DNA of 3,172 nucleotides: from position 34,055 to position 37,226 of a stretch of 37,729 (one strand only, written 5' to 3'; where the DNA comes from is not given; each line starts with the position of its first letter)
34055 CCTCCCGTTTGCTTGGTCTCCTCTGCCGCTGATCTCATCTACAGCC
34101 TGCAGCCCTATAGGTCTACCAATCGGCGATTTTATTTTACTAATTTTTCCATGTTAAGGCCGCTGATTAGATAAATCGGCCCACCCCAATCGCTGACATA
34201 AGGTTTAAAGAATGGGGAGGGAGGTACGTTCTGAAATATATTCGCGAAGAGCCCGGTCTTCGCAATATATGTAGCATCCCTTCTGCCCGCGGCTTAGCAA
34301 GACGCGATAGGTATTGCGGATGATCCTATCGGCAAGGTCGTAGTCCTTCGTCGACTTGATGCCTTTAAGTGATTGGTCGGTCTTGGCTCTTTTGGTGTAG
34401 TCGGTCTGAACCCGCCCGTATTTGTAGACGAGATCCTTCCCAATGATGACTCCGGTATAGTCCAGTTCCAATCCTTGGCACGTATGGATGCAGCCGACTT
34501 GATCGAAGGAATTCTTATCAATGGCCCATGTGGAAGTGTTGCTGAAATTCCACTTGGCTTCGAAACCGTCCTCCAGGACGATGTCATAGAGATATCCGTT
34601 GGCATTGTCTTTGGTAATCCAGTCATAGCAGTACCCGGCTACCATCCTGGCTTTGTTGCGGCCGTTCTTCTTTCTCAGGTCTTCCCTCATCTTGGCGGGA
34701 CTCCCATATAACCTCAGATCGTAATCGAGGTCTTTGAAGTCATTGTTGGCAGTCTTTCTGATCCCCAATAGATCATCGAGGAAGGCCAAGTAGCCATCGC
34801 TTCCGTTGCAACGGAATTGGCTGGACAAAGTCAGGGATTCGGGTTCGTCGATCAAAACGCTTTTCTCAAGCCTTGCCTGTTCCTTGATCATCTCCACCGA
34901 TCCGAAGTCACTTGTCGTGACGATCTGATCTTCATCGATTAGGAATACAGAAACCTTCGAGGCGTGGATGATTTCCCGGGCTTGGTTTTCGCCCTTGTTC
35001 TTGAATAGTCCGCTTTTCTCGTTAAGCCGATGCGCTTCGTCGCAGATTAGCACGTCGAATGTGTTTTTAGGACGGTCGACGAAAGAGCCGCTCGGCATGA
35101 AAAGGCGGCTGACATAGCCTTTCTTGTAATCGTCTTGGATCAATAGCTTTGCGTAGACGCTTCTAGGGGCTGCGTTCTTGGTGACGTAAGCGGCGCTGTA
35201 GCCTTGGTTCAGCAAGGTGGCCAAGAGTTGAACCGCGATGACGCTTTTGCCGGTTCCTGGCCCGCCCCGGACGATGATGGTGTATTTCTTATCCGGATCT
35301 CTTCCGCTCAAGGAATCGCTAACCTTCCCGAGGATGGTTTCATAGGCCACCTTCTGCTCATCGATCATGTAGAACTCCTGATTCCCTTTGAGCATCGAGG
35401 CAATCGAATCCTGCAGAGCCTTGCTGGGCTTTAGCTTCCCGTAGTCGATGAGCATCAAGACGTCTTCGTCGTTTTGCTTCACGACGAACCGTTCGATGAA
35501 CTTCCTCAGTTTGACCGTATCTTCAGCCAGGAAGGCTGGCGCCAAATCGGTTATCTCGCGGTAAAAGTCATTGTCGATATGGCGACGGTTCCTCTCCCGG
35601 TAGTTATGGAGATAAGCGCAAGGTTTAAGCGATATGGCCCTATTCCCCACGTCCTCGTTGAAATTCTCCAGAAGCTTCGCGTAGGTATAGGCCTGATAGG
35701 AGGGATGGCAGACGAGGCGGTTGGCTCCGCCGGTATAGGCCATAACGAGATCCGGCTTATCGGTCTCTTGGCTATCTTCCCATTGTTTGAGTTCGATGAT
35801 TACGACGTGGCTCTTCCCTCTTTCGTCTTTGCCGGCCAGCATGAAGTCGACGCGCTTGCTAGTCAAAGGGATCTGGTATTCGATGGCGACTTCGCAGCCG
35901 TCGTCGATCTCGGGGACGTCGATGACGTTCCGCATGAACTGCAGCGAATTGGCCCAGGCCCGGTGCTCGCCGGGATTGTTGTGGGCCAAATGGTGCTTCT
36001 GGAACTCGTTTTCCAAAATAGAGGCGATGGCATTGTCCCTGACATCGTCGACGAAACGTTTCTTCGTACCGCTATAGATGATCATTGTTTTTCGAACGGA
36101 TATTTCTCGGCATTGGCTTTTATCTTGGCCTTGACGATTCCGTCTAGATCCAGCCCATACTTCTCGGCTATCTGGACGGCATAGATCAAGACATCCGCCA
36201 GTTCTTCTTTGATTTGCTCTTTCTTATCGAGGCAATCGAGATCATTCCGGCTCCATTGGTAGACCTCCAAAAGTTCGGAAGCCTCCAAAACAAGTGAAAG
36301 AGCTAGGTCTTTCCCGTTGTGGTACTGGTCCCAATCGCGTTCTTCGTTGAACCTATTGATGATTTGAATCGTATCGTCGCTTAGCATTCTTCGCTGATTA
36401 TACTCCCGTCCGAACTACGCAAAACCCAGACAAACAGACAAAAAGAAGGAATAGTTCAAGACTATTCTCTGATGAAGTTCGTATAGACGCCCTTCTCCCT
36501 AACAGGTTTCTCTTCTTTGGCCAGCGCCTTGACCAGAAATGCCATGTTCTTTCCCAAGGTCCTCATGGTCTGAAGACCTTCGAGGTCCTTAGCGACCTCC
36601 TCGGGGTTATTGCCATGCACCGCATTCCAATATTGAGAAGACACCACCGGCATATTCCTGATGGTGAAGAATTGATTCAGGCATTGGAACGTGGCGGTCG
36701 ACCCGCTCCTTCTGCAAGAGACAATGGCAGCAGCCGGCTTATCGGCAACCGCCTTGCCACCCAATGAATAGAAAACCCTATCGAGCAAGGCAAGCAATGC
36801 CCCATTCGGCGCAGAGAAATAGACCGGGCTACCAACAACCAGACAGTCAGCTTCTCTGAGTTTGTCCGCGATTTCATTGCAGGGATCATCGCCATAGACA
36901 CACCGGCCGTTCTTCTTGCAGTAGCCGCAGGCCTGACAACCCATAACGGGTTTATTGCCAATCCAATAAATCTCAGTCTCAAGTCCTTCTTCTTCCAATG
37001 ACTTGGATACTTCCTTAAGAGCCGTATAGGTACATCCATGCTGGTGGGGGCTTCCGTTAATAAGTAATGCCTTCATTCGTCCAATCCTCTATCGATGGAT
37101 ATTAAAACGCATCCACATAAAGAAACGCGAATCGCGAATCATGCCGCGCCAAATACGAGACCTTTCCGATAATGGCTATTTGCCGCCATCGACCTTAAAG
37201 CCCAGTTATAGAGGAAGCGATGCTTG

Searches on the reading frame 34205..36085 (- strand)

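Call 88: search_protein_families(library=pfam, proteins=[window:34205-36085:-], max_evalue=0.00001)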
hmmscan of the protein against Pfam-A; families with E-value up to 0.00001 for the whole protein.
window:34205-36085:- (626 aa): 3 families
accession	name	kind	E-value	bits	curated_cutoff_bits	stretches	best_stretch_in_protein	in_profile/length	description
PF09848.15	SLFN-g3_helicase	-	1.3e-95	321.1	24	1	268-610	2-354/354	Schlafen group 3, DNA/RNA helicase domain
PF04851.21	ResIII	-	5.9e-07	30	22.5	0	339-377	122-151/164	Type III restriction enzyme, res subunit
PF13401.12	AAA_22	-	5e-06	27.3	27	0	267-363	5-98/130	AAA domain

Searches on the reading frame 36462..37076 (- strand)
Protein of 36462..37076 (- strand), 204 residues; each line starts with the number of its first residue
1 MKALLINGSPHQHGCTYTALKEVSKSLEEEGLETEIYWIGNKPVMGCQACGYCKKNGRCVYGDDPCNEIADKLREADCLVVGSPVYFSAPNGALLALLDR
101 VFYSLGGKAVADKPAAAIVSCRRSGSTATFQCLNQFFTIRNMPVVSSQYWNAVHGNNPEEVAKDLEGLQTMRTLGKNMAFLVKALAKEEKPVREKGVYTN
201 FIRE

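Call 88: search_protein_families(library=pfam, proteins=[window:36462-37076:-], max_evalue=0.00001)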
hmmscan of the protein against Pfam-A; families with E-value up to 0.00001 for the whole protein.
window:36462-37076:- (204 aa): 1 family
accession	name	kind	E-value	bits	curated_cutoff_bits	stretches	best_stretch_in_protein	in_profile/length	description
PF03358.20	FMN_red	-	4.5e-29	101.4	24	1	1-155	1-150/152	NADPH-dependent FMN reductase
